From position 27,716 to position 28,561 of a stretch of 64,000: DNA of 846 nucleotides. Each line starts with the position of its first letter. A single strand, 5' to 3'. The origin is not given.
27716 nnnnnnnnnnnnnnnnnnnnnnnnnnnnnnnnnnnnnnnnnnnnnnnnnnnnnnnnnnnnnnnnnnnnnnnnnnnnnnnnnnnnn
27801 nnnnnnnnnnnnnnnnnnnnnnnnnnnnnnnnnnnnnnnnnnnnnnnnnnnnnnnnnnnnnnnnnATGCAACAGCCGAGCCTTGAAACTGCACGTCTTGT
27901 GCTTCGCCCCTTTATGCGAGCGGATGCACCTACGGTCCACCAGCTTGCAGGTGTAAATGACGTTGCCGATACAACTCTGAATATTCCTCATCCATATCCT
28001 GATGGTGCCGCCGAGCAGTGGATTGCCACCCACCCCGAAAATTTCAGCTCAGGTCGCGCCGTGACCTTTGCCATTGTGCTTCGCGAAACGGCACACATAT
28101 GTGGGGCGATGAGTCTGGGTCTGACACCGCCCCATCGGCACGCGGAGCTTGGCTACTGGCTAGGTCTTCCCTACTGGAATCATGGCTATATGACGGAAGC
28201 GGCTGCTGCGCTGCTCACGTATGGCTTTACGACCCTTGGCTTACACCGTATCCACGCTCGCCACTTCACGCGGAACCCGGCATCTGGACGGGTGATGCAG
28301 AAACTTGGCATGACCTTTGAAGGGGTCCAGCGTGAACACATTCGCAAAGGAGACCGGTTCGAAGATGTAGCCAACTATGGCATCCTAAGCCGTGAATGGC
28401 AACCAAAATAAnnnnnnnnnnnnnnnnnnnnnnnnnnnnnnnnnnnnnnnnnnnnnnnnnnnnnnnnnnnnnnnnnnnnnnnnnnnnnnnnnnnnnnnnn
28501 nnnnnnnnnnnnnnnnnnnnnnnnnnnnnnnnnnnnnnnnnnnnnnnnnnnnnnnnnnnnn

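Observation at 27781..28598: GNAT gene inside a TIR-bounded cassette with a target-site-duplication-like flank and no transposase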

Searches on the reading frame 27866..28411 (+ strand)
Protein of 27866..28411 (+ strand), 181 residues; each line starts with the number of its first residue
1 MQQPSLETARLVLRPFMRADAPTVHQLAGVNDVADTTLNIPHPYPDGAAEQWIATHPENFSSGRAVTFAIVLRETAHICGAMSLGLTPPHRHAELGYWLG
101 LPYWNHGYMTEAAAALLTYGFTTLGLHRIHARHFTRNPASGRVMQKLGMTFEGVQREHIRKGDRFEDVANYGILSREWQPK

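Call 8: search_protein_families(library=pfam, proteins=[window:27866-28411:+])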
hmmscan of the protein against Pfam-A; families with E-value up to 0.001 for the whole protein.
window:27866-28411:+ (181 aa): 2 families
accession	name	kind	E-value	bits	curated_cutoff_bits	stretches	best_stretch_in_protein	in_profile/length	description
PF13302.13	Acetyltransf_3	-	6.8e-36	124.4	25.4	1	10-150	1-138/138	Acetyltransferase (GNAT) domain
PF00583.31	Acetyltransf_1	-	2.3e-07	31.5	20.7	1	52-149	22-116/116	Acetyltransferase (GNAT) family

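Call 10: find_encoding_contigs(protein=window:27866-28411:+, flank=10000, max_places=10)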
Protein window:27866-28411:+ (181 aa): no gene with exactly this product is on record in the collection.

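Call 12: find_homologous_proteins(query=window:27866-28411:+)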
Query window:27866-28411:+ (181 aa): 5905 proteins with E <= 0.001 among 6213 candidates; the best 120 are listed.
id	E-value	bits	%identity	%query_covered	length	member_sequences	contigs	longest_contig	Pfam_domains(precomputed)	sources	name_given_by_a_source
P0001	7.5e-107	373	88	100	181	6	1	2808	PF13302.14,PF00583.32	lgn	-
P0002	1.6e-92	327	79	99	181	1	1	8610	PF13302.14,PF00583.32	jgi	jgi:[ribosomal protein S5]-alanine N-acetyltransferase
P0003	3.3e-92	325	78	99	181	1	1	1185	PF13302.14,PF00583.32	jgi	jgi:[ribosomal protein S5]-alanine N-acetyltransferase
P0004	1.4e-91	323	77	99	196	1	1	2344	PF13302.14,PF00583.32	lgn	-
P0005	2.5e-90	319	76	99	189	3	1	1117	PF13302.14,PF00583.32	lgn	-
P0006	1.7e-89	317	75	98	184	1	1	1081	PF13302.14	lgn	-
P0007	6.1e-89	315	75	100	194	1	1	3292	PF13302.14,PF00583.32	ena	-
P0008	8.7e-88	311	75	98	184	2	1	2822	PF13302.14,PF00583.32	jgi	jgi:[ribosomal protein S5]-alanine N-acetyltransferase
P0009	3.1e-87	309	73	100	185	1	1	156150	PF13420.14,PF13302.14,PF00583.32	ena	-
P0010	3.1e-87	309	74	99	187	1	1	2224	PF13302.14,PF00583.32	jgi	jgi:[ribosomal protein S5]-alanine N-acetyltransferase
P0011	9.0e-87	308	73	100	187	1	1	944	PF13302.14,PF00583.32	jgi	jgi:[ribosomal protein S5]-alanine N-acetyltransferase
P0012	2.3e-86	306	74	98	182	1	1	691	PF13302.14,PF00583.32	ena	-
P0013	6.4e-86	305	72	100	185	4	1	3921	PF13302.14,PF00583.32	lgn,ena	-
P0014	9.4e-86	304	72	98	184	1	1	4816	PF13302.14,PF00583.32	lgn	-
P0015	1.2e-85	304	73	99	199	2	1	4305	PF13302.14,PF00583.32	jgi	jgi:ribosomal-protein-alanine N-acetyltransferase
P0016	2.6e-85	303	73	99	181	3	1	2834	PF13302.14,PF00583.32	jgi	jgi:ribosomal-protein-alanine N-acetyltransferase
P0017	4.3e-85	302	73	98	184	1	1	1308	PF13302.14,PF00583.32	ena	-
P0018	1.6e-84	300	73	98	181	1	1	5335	PF13302.14,PF00583.32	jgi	jgi:RimJ/RimL family protein N-acetyltransferase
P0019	1.6e-84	300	71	100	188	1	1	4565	PF13420.14,PF13302.14,PF00583.32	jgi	jgi:RimJ/RimL family protein N-acetyltransferase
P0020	1.9e-83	297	71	100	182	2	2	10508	PF13302.14,PF00583.32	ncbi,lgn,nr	ncbi:MAG: GNAT family N-acetyltransferase [Chloroflexi bacterium]|nr:GNAT family N-acetyltransferase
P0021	2.9e-81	290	72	98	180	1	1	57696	PF13302.14,PF00583.32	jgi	jgi:RimJ/RimL family protein N-acetyltransferase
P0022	1.7e-80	287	70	98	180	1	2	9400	PF13302.14,PF00583.32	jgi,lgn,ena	-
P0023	1.6e-79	284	67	100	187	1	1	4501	PF13302.14,PF00583.32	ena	-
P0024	3.1e-79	283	68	98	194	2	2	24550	PF13302.14,PF00583.32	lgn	-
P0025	3.2e-78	280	67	99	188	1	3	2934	PF13302.14,PF00583.32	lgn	-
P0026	3.3e-78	280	69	98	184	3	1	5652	PF13302.14,PF00583.32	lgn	-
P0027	1.6e-77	278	69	98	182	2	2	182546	PF13302.14,PF00583.32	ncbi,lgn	-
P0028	1.8e-77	277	68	99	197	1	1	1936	PF13302.14,PF00583.32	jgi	jgi:RimJ/RimL family protein N-acetyltransferase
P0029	3.1e-76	273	68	99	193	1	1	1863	PF13302.14,PF00583.32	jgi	jgi:ribosomal-protein-alanine N-acetyltransferase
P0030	4.6e-76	273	67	99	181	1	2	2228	PF13302.14,PF00583.32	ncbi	-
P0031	6.1e-76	272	67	99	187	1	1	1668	PF13302.14,PF00583.32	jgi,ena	-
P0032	6.3e-76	272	70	93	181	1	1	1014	PF13302.14,PF00583.32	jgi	jgi:RimJ/RimL family protein N-acetyltransferase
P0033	1.9e-75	271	67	98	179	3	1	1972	PF13302.14,PF00583.32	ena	-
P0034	3.2e-75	270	69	94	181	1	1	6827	PF13302.14,PF00583.32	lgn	-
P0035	1.3e-74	268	64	100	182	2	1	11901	PF13302.14,PF00583.32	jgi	-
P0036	3.0e-74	267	64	99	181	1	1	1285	PF13302.14,PF00583.32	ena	-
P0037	7.4e-74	266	63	98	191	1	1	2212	PF13302.14,PF00583.32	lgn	-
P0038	7.7e-74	266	66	98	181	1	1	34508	PF13302.14,PF00583.32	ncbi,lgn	ncbi:MAG: GNAT family N-acetyltransferase [Chloroflexota bacterium]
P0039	1.1e-73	265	65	98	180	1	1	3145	PF13302.14,PF00583.32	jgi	jgi:[ribosomal protein S5]-alanine N-acetyltransferase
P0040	2.5e-73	264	66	98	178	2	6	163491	PF13302.14,PF00583.32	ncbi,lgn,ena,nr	ncbi:MAG: Protein N-acetyltransferase, RimJ/RimL family [Chloroflexi bacterium AL-W]|nr:Protein N-ac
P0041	3.1e-73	264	65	100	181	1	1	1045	PF13302.14,PF00583.32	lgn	-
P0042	3.2e-73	264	64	100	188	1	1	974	PF13302.14,PF00583.32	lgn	-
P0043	3.4e-73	264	64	98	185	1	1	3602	PF13302.14,PF00583.32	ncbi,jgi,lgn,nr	ncbi:MAG: GNAT family N-acetyltransferase [Chloroflexaceae bacterium]|jgi:RimJ/RimL family protein N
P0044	3.9e-73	263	63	98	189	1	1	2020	PF13302.14,PF00583.32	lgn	-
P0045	6.6e-73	263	62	99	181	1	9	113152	PF13302.14,PF00583.32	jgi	jgi:[ribosomal protein S5]-alanine N-acetyltransferase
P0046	9.2e-73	262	62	100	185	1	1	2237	PF13302.14,PF00583.32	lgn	-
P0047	1.3e-72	262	63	97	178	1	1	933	PF13302.14,PF00583.32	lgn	-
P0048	1.7e-72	261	62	100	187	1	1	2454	PF13302.14,PF00583.32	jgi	jgi:[ribosomal protein S5]-alanine N-acetyltransferase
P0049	3.7e-72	260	64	99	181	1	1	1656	PF13302.14,PF00583.32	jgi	jgi:RimJ/RimL family protein N-acetyltransferase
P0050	6.8e-72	259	63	99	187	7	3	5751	PF13302.14,PF00583.32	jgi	jgi:RimJ/RimL family protein N-acetyltransferase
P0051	7.4e-72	259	64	100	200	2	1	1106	PF13302.14,PF00583.32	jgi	-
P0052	4.3e-71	257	59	99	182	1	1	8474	PF13302.14,PF00583.32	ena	-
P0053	4.8e-71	257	63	98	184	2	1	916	PF13302.14,PF00583.32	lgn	-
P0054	1.0e-70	255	65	97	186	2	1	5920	PF13302.14,PF00583.32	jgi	jgi:[ribosomal protein S5]-alanine N-acetyltransferase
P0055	1.1e-70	255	65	98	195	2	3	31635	PF13302.14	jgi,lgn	jgi:RimJ/RimL family protein N-acetyltransferase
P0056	1.2e-70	255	65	96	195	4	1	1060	PF13302.14,PF00583.32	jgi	jgi:RimJ/RimL family protein N-acetyltransferase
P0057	1.6e-70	255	63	98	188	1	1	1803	PF13302.14,PF00583.32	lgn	-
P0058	1.6e-70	255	63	98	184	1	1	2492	PF13302.14,PF00583.32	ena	-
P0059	1.9e-70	255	62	98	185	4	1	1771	PF13302.14,PF00583.32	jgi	jgi:[ribosomal protein S5]-alanine N-acetyltransferase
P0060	1.9e-70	255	64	98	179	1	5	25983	PF13302.14,PF00583.32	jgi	jgi:[ribosomal protein S5]-alanine N-acetyltransferase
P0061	2.0e-70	255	62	98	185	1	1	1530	PF13302.14,PF00583.32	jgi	jgi:RimJ/RimL family protein N-acetyltransferase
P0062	2.2e-70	254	62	100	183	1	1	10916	PF13302.14,PF00583.32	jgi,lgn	jgi:RimJ/RimL family protein N-acetyltransferase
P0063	2.7e-70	254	63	98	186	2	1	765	PF13302.14,PF00583.32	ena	-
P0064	3.8e-70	254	63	98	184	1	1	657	PF13302.14,PF00583.32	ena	-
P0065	5.0e-70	253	62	99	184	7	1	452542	PF13302.14,PF00583.32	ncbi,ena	-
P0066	7.4e-70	253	63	98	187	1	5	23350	PF13302.14,PF00583.32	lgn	-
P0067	7.5e-70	253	63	98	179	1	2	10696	PF13420.14,PF13302.14,PF00583.32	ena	-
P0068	1.1e-69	252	63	99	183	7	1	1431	PF13302.14,PF00583.32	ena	-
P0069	1.1e-69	252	62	98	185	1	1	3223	PF13302.14,PF00583.32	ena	-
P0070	1.5e-69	252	65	89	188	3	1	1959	PF13302.14,PF00583.32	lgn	-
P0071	1.7e-69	251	63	98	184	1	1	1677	PF13302.14,PF00583.32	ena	-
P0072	1.9e-69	251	64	100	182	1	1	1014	PF13302.14,PF00583.32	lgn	-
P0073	2.4e-69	251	62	99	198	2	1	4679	PF13302.14,PF00583.32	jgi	jgi:[ribosomal protein S5]-alanine N-acetyltransferase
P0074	2.4e-69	251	64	97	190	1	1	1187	PF13302.14,PF00583.32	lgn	-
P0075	4.6e-69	250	63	98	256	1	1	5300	PF13302.14,PF06902.17,PF00583.32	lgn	-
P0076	5.4e-69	250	62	98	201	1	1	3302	PF13302.14,PF00583.32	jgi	jgi:[ribosomal protein S5]-alanine N-acetyltransferase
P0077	5.7e-69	250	63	98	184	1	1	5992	PF13302.14,PF00583.32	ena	-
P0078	7.3e-69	249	63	97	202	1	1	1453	PF13302.14,PF00583.32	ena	-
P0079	7.7e-69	249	60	98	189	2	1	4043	PF13302.14,PF00583.32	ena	-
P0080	8.8e-69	249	61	97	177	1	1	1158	PF13302.14,PF00583.32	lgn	-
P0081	8.8e-69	249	60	98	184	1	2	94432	PF13302.14,PF00583.32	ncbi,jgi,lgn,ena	-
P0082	9.8e-69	249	62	98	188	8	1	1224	PF13302.14,PF00583.32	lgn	-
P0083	1.0e-68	249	63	97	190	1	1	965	PF13302.14,PF00583.32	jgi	jgi:ribosomal-protein-alanine N-acetyltransferase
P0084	1.0e-68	249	63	97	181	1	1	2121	PF13302.14,PF00583.32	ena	-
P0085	1.1e-68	249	58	100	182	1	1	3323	PF13302.14,PF00583.32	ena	-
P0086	1.3e-68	249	64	98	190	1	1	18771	PF13302.14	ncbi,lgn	-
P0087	1.3e-68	249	62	98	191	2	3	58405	PF13302.14,PF00583.32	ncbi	ncbi:MAG: GNAT family N-acetyltransferase [Phycisphaeraceae bacterium]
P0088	1.4e-68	249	63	97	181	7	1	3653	PF13302.14,PF00583.32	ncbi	-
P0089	1.5e-68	248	60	99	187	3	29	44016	PF13302.14,PF00583.32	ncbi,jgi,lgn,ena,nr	ncbi:GNAT family N-acetyltransferase [Anaerolineae bacterium CFX7]|nr:GNAT family N-acetyltransferas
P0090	1.6e-68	248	61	100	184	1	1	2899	PF13302.14,PF00583.32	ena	-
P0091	1.6e-68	248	64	98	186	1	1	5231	PF13302.14,PF00583.32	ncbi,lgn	-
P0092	1.8e-68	248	61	98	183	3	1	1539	PF13302.14,PF00583.32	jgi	jgi:RimJ/RimL family protein N-acetyltransferase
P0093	1.9e-68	248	61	99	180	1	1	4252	PF13302.14,PF00583.32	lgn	-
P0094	2.2e-68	248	60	99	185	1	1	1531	PF13302.14,PF00583.32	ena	-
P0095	2.3e-68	248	62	99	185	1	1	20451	PF13302.14,PF00583.32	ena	-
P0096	2.5e-68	248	62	98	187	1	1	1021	PF13302.14,PF00583.32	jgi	-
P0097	2.7e-68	248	63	98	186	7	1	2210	PF13302.14,PF00583.32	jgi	jgi:RimJ/RimL family protein N-acetyltransferase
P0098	3.0e-68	247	63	97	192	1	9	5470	PF13302.14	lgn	-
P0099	4.0e-68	247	63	98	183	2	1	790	PF13302.14,PF00583.32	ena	-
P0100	4.1e-68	247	60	98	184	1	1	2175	PF13302.14,PF00583.32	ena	-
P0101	4.4e-68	247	61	99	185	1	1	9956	PF13302.14,PF00583.32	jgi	jgi:RimJ/RimL family protein N-acetyltransferase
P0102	4.5e-68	247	58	98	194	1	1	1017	PF13302.14,PF00583.32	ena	-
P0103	5.2e-68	247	65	97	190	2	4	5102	PF13302.14,PF00583.32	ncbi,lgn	ncbi:MAG: hypothetical protein OHK0015_55710 [Chloroflexi bacterium OHK40]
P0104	5.3e-68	247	61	100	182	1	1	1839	PF13302.14,PF00583.32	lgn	-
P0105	5.9e-68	246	61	99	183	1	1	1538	PF13302.14,PF00583.32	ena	-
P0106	6.6e-68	246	63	97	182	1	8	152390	PF13302.14,PF00583.32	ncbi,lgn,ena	-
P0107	7.5e-68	246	59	98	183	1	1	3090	PF13302.14,PF00583.32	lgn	-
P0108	7.5e-68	246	61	98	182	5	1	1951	PF13302.14,PF00583.32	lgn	-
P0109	7.9e-68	246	60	98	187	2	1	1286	PF13302.14,PF00583.32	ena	-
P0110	7.9e-68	246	60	98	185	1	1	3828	PF13302.14,PF00583.32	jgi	jgi:RimJ/RimL family protein N-acetyltransferase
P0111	8.1e-68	246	61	98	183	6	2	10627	PF13302.14,PF00583.32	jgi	jgi:RimJ/RimL family protein N-acetyltransferase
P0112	8.5e-68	246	60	99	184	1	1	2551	PF13302.14,PF00583.32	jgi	jgi:[ribosomal protein S5]-alanine N-acetyltransferase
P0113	8.5e-68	246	61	98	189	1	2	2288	PF13302.14,PF00583.32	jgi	jgi:ribosomal-protein-alanine N-acetyltransferase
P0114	8.7e-68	246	57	100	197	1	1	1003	PF13302.14,PF00583.32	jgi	jgi:[ribosomal protein S5]-alanine N-acetyltransferase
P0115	9.1e-68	246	62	98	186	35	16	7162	PF13302.14,PF00583.32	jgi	jgi:RimJ/RimL family protein N-acetyltransferase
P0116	9.9e-68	246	63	99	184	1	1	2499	PF13302.14,PF00583.32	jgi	jgi:RimJ/RimL family protein N-acetyltransferase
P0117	1.1e-67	246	61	98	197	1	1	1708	PF13302.14,PF00583.32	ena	-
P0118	1.1e-67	246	62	98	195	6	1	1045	PF13302.14,PF00583.32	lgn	-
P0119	1.1e-67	246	62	98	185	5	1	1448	PF13302.14,PF00583.32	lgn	-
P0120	1.1e-67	246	61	100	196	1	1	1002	PF13302.14,PF00583.32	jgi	-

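Call 13: find_encoding_contigs(protein=P0001, flank=5000, max_places=4)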
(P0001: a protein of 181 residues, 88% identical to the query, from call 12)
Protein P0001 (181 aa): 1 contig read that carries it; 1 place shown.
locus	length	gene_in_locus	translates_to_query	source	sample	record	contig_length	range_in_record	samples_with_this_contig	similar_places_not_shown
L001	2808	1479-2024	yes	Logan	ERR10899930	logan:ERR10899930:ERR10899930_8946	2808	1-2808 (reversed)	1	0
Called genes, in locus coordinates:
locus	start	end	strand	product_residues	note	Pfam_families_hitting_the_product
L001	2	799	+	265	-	?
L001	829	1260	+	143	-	PF07883:Cupin_2, PF02311:AraC_binding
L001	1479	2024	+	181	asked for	PF13302:Acetyltransf_3, PF00583:Acetyltransf_1 (weak)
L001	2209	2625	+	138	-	PF01872:RibD_C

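Call 14: find_encoding_contigs(protein=P0002, flank=6000, max_places=4)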
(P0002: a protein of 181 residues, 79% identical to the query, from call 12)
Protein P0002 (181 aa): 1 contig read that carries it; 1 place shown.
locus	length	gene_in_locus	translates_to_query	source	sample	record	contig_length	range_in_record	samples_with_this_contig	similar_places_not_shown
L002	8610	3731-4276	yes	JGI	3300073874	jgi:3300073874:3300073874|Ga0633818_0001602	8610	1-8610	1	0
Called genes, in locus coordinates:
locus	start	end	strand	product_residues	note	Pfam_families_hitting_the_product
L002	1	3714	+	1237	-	?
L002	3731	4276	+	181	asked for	PF13302:Acetyltransf_3, PF00583:Acetyltransf_1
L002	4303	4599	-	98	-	-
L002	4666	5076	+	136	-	PF00903:Glyoxalase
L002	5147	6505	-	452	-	PF01270:Glyco_hydro_8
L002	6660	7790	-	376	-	PF27226:AF_1845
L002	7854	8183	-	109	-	PF03965:Penicillinase_R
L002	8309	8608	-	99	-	?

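Call 15: find_encoding_contigs(protein=P0009, flank=6000, max_places=4)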
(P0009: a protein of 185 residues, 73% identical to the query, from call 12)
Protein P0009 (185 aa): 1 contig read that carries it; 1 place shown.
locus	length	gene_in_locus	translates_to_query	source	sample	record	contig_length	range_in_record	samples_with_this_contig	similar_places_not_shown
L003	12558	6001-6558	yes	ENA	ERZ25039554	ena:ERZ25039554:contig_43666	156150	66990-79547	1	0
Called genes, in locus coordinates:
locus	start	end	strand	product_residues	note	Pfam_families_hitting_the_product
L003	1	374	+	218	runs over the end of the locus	PF00072:Response_reg, PF00196:GerE, PF08281:Sigma70_r4_2 (weak)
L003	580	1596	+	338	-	PF00989:PAS, PF13188:PAS_8 (faint), PF08448:PAS_4 (faint), PF13426:PAS_9, PF24820:Diguanyl_cycl_sensor (faint)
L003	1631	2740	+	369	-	PF08448:PAS_4, PF13426:PAS_9 (weak), PF07730:HisKA_3, PF13581:HATPase_c_2 (weak), PF02518:HATPase_c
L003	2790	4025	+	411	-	PF00278:Orn_DAP_Arg_deC, PF01168:Ala_racemase_N, PF02784:Orn_Arg_deC_N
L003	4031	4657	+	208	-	PF12724:Flavodoxin_5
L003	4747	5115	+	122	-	PF04020:Phage_holin_4_2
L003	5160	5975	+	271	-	PF01909:NTP_transf_2 (weak), PF13427:AadA_C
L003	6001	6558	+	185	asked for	PF13302:Acetyltransf_3, PF13420:Acetyltransf_4 (weak), PF00583:Acetyltransf_1 (weak)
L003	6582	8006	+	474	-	PF00206:Lyase_1, PF10415:FumaraseC_C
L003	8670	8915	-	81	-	-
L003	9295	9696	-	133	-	-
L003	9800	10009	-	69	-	-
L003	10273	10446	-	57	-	PF04055:Radical_SAM (weak)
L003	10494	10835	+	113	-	-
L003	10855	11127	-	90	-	PF19864:Radical_SAM_N2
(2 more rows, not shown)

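Call 45: search_protein_families(library=ncbifam, proteins=[window:27866-28411:+], max_evalue=0.001)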
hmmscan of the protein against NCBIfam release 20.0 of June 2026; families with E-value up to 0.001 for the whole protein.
window:27866-28411:+ (181 aa): 5 families
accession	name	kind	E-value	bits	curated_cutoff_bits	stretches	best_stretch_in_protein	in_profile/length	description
NF008072.0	PRK10809.1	equivalog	1.8e-08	34.3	190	1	54-180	64-192/194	ribosomal protein S5-alanine N-acetyltransferase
TIGR03585.1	PseH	equivalog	5.1e-07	29.9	93.1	1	73-170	57-154/156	UDP-4-amino-4,6-dideoxy-N-acetyl-beta-L-altrosamine N-acetyltransferase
NF007539.0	PRK10151.1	equivalog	8.5e-07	28.7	184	1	75-172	75-173/179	50S ribosomal protein L7/L12-serine acetyltransferase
NF011709.0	PRK15130.1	equivalog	1.4e-05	25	218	1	10-155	6-146/186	spermidine N1-acetyltransferase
NF000483.1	BlmB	exception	0.00014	21.3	625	1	6-152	12-152/301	bleomycin family antibiotic N-acetyltransferase BlmB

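Call 50: search_solved_structures(query=window:27866-28411:+, max_evalue=0.00001)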
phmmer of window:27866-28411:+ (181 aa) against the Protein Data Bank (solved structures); distinct sequences matched with E-value up to 0.00001: 13.
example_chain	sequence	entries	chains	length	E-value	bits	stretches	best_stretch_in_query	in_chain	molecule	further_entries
3fbu_A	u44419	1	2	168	2.3e-13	53.7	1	8-177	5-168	Acetyltransferase, GNAT family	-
1nsl_A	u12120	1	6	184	2.2e-12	50.5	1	76-179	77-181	Probable acetyltransferase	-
2z0z_A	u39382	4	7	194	3.4e-10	43.4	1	50-179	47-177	Putative uncharacterized protein TTHA1799 | Ribosomal-protein-alanine acetyltransferase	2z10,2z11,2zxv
2vzy_A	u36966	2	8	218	6.1e-09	39.3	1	81-165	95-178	RV0802C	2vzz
8gxk_A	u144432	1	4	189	1.6e-08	37.9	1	6-179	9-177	Protein N-acetyltransferase, RimJ/RimL family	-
3igr_A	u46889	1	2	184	1.1e-07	35.2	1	64-180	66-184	Ribosomal-protein-S5-alanine N-acetyltransferase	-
3tcv_A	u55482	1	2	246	1.5e-07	34.8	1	62-179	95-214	GCN5-related N-acetyltransferase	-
2fsr_A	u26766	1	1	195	3.3e-07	33.7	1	4-153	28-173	acetyltransferase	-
2fck_A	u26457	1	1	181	1.7e-06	31.3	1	44-137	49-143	ribosomal-protein-serine acetyltransferase, putative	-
8gxj_A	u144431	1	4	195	2.2e-06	31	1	6-179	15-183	N-acetyltransferase domain-containing protein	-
1yre_A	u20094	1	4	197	2.3e-06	30.9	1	6-179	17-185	hypothetical protein PA3270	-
5wif_A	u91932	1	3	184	8.2e-06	29.1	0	8-159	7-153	Spermidine N1-acetyltransferase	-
6d72_A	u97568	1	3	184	8.4e-06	29.1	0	8-159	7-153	Spermidine N1-acetyltransferase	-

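Call 51: find_related_loci(query=window:27866-28411:+, collection=metagenome_contigs, flank=3000)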
Query window:27866-28411:+ (181 aa) in metagenome_contigs; peptide patterns used: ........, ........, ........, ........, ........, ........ (x = any residue, [..] = any of these).
488 stretches matched a pattern; 311 encode a relative of the query (tblastn E <= 1e-3); the best 80 are kept; 80 distinct loci.
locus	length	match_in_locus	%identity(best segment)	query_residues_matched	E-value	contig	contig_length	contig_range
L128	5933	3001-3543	73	1-181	2e-92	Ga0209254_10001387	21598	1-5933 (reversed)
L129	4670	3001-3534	70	1-178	4e-85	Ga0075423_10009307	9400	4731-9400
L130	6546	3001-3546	65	1-181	2e-79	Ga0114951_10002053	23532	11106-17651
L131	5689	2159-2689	62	2-178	2e-70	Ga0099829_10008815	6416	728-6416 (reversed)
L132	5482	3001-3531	62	2-178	2e-70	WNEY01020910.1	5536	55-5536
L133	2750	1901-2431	62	2-178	5e-71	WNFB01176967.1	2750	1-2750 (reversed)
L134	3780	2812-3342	62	2-178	2e-70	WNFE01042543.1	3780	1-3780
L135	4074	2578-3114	59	1-179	3e-70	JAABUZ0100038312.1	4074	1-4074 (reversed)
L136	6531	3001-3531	61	3-179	6e-70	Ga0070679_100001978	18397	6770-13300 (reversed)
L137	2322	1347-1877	62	3-179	4e-71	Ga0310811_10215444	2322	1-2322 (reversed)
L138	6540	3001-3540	59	2-181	1e-69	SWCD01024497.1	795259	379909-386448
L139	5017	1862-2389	61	2-177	2e-68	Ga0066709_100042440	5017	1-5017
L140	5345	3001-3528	60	3-178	8e-68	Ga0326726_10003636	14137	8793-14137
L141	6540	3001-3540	57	2-181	5e-68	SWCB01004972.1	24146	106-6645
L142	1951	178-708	59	2-178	6e-70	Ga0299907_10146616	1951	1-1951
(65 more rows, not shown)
